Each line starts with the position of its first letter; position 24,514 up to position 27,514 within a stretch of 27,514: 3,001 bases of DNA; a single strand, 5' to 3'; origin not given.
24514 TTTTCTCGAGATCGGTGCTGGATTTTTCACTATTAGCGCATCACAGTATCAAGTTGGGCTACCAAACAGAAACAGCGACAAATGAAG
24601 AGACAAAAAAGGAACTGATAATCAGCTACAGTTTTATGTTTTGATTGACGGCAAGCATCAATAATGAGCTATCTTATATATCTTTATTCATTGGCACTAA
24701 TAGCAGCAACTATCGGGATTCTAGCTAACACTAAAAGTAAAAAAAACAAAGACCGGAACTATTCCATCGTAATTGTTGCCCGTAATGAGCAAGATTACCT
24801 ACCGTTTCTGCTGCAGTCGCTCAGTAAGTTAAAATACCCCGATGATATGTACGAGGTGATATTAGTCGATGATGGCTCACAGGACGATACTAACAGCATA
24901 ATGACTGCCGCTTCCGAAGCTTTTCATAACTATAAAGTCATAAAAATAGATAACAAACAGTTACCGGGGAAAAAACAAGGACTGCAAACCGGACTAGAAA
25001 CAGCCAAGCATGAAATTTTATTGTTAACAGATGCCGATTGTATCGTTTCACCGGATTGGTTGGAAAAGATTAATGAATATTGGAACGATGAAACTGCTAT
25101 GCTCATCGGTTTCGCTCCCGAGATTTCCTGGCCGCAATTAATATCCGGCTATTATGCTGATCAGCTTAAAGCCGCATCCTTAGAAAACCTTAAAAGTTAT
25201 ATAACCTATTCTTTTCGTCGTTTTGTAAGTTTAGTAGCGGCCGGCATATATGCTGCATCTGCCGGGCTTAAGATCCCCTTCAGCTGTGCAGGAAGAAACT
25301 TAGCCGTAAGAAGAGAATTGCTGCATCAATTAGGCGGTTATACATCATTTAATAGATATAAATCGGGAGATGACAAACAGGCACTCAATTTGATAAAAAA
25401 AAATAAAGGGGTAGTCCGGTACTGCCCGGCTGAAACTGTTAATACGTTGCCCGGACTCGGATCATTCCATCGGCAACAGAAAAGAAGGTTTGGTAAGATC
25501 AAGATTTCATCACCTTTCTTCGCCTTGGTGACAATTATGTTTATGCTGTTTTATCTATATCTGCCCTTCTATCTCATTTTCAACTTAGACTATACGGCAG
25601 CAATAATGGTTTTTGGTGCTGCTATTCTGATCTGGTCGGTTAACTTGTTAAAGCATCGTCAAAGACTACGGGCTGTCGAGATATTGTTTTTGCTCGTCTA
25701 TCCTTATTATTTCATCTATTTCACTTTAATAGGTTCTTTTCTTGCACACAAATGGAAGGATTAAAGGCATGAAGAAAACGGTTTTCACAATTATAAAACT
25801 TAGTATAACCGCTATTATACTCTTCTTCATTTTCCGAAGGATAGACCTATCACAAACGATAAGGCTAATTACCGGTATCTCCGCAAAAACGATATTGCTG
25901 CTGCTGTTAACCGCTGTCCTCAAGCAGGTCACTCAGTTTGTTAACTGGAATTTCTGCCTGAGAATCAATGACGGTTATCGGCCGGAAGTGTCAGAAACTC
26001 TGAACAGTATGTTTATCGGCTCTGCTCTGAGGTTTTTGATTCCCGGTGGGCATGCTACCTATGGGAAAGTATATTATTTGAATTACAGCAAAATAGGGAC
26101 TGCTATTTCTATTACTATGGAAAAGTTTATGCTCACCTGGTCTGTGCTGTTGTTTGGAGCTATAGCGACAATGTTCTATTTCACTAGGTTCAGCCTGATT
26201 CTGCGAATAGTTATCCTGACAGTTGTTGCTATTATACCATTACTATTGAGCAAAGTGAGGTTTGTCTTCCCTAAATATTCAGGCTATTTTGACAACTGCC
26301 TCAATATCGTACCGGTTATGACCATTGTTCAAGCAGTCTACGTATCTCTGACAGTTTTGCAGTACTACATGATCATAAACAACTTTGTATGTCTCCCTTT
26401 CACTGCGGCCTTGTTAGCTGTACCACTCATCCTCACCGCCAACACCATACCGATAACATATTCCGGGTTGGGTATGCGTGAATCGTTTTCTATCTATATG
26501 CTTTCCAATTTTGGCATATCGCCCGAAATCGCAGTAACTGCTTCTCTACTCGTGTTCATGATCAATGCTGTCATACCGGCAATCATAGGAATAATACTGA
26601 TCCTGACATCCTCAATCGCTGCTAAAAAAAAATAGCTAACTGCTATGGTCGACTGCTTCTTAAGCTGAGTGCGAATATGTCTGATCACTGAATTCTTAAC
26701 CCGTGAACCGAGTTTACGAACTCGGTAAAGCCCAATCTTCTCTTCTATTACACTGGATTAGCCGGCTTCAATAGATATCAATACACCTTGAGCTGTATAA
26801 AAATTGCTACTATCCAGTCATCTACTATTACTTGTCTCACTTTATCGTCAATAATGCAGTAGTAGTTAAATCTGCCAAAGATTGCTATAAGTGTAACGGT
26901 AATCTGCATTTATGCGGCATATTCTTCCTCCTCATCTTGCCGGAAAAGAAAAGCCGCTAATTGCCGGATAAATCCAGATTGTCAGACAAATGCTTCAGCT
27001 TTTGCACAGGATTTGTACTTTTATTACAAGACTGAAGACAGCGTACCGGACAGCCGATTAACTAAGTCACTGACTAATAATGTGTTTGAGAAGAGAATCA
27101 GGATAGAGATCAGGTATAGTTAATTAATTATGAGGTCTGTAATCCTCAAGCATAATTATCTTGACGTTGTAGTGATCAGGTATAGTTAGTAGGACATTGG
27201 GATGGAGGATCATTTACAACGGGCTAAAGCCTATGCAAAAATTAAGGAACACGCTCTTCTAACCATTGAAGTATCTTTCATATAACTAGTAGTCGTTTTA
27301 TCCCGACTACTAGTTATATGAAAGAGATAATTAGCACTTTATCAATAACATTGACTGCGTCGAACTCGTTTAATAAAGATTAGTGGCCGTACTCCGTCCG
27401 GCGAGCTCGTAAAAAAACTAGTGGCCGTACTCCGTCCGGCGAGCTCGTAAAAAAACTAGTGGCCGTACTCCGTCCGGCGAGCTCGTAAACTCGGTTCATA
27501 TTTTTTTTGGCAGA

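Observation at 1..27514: Window is bracketed by inverted copies of a tandem 38-bp repeat family (2 units left, 3 units right)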

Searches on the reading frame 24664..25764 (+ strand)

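Call 8: search_protein_families(library=ncbifam, proteins=[window:24664-25764:+], max_evalue=0.00001)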
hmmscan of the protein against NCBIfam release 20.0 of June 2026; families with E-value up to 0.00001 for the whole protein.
window:24664-25764:+ (366 aa): 13 families
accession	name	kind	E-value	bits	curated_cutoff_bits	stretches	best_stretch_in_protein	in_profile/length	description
TIGR03965.1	mycofact_glyco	equivalog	3.2e-20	72.5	280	1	20-259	63-278/467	mycofactocin biosynthesis glycosyltransferase MftF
NF041875.1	EPS_EpsD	equivalog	4.5e-16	59.2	370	1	34-141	2-105/325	exopolysaccharide biosynthesis glycosyltransferase EpsD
TIGR03937.1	PgaC_IcaA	equivalog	1e-14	54.3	422.3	1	23-132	37-142/407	poly-beta-1,6-N-acetyl-D-glucosamine synthase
TIGR03469.1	HpnB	hypoth_equivalog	2.3e-14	53.2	379.25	1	32-147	45-167/386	hopene-associated glycosyltransferase HpnB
TIGR04283.1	glyco_like_mftF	equivalog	3e-14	53.1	182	1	34-160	2-117/221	TIGR04283 family arsenosugar biosynthesis glycosyltransferase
NF007986.1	PRK10714.1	equivalog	3.5e-11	42.7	529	1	31-136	6-111/316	undecaprenyl-phosphate 4-deoxy-4-formamido-L-arabinose transferase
NF007482.0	PRK10073.1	equivalog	1.6e-09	37.2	423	1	28-136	3-106/334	glycosyltransferase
TIGR03472.1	HpnI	equivalog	2.6e-08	33.1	310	0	26-142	33-153/373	bacteriohopanetetrol glucosamine biosynthesis glycosyltransferase HpnI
NF038302.1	EPS_HpsE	equivalog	3.7e-08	32.7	300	1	32-142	2-113/307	hormogonium polysaccharide biosynthesis glycosyltransferase HpsE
NF010496.0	PRK13915.1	equivalog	5.5e-08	32.2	262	1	26-127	27-128/307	glucosyl-3-phosphoglycerate synthase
NF047588.1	GlcsyltransPgfSStrep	equivalog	3.1e-07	29.9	500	1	34-141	4-111/308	glycosyltransferase PgfS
NF045692.1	OglycostaseCruG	equivalog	9.7e-07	28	600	1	20-230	30-225/386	2'-O-glycosyltransferase CruG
NF041394.1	GtaseAglG_Halo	equivalog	1.8e-06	27.4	440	0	34-155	4-122/304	glucosyl-dolichyl phosphate glucuronosyltransferase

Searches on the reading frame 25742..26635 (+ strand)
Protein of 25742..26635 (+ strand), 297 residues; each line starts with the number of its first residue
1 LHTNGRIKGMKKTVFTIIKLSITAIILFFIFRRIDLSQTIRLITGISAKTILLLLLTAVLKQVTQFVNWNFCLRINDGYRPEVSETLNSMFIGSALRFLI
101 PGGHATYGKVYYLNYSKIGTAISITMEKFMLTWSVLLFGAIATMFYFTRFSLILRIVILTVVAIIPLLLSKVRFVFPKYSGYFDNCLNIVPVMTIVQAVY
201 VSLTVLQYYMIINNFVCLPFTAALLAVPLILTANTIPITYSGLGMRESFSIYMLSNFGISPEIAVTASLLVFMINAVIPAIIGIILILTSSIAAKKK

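Call 12: find_encoding_contigs(protein=window:25742-26635:+, flank=10000, max_places=10)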
Protein window:25742-26635:+ (297 aa): no gene with exactly this product is on record in the collection.

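Call 41: find_homologous_proteins(query=window:25742-26635:+, max_evalue=1e-10)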
Query window:25742-26635:+ (297 aa): 65 proteins with E <= 1e-10 among 7931 candidates.
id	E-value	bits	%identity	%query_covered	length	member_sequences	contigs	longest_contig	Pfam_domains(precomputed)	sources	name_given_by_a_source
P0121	3.9e-172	589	100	97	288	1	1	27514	PF03706.19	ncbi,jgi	-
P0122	2.7e-119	416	66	97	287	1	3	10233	PF03706.19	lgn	-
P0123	5.0e-84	300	51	95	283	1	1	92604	PF03706.19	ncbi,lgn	-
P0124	1.1e-76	276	49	96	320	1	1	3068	PF03706.19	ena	-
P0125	1.3e-76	276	49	96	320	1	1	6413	PF03706.19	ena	-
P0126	7.8e-74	267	46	92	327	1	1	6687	PF03706.19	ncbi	-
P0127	5.3e-73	264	48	96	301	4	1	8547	PF03706.19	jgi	jgi:glycosyltransferase 2 family protein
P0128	2.2e-72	262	47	88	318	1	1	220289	PF03706.19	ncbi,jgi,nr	ncbi:MAG: flippase-like domain-containing protein [Candidatus Cloacimonetes bacterium]|nr:flippase-l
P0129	1.4e-71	259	47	96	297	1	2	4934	PF03706.19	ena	-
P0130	6.3e-71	257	45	96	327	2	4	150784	PF03706.19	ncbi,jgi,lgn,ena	-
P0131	6.4e-71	257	47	96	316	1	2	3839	PF03706.19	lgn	-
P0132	1.5e-69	253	44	96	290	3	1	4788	PF03706.19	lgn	-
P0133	4.1e-68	248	44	97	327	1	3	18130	PF03706.19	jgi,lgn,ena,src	-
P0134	4.0e-67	245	51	70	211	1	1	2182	PF03706.19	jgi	-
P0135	2.3e-66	242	46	90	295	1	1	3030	PF03706.19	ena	-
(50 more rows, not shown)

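Call 42: find_encoding_contigs(protein=P0121, flank=10000, max_places=10)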
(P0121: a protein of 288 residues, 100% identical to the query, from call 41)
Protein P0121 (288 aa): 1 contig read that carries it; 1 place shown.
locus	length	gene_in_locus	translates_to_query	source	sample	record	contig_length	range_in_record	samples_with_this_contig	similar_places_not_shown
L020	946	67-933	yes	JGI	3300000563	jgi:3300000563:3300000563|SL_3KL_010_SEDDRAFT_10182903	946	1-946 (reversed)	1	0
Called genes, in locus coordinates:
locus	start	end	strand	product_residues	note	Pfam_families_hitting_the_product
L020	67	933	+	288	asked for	PF03706:LPG_synthase_TM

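Call 43: find_encoding_contigs(protein=P0122, flank=10000, max_places=10)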
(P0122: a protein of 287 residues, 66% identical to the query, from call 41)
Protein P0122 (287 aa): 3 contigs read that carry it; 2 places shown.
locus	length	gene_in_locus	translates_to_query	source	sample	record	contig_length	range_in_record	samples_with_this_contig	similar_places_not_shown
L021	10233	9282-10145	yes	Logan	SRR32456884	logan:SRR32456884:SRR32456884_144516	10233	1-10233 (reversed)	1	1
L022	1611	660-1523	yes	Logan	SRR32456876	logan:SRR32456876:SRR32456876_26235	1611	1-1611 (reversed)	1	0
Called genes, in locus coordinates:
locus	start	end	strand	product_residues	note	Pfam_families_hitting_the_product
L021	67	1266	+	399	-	PF01966:HD, PF13286:HD_assoc (weak)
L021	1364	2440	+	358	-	PF03462:PCRF, PF00472:RF-1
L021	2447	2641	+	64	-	-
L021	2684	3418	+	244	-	PF01255:Prenyltransf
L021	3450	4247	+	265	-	PF01148:CTP_transf_1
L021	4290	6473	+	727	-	PF00246:Peptidase_M14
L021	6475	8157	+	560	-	-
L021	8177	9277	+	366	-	PF13506:Glyco_transf_21 (faint), PF00535:Glycos_transf_2, PF10111:Glyco_tranf_2_2 (faint), PF13641:Glyco_tranf_2_3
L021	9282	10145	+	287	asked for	PF03706:LPG_synthase_TM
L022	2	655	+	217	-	?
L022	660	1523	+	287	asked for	PF03706:LPG_synthase_TM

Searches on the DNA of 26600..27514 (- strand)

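Call 36: search_rna_families(source=window, start=26600, end=27514, threshold=evalue, max_evalue=1)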
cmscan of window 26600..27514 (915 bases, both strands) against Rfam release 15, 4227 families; matches with E-value up to 1: 5.
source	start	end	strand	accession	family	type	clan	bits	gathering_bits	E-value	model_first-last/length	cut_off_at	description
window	27233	27335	+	RF00139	SNORA72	Gene; snRNA; snoRNA; HACA-box;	-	29.9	43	0.018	1-132/132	no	Small nucleolar RNA SNORA72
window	27264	27376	-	RF02325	TtnuHACA18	Gene; snRNA; snoRNA; HACA-box;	-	29.8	100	0.023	1-130/130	no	Tetrahymena snoRNA TtnuHACA18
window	27272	27328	+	RF00949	mir-983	Gene; miRNA;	-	23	100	0.85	1-90/90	no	mir-983 microRNA precursor family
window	27271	27388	-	RF00413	SNORA19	Gene; snRNA; snoRNA; HACA-box;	-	21.2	80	0.82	1-131/131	no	Small nucleolar RNA SNORA19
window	27258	27335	-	RF04023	MIR1314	Gene; miRNA;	-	20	108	0.29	1-104/104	no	MIR1314 microRNA precursor family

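Call 56: search_dna_similar(query=window:27326-27514:-, collection=plasmids, mode=distant, max_evalue=1, max_rows=15)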
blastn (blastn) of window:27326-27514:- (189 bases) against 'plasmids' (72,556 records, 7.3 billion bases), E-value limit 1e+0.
No match.

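Call 57: search_dna_similar(query=window:27326-27514:-, collection=phages, mode=distant, max_evalue=1, max_rows=15)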
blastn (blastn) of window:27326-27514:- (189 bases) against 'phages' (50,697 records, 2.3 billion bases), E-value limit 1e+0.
No match.

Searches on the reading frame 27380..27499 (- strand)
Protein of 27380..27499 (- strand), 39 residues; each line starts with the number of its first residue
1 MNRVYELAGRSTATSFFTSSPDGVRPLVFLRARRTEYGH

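Call 52: find_encoding_contigs(protein=window:27380-27499:-, flank=10000, max_places=10)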
Protein window:27380-27499:- (39 aa): no gene with exactly this product is on record in the collection.
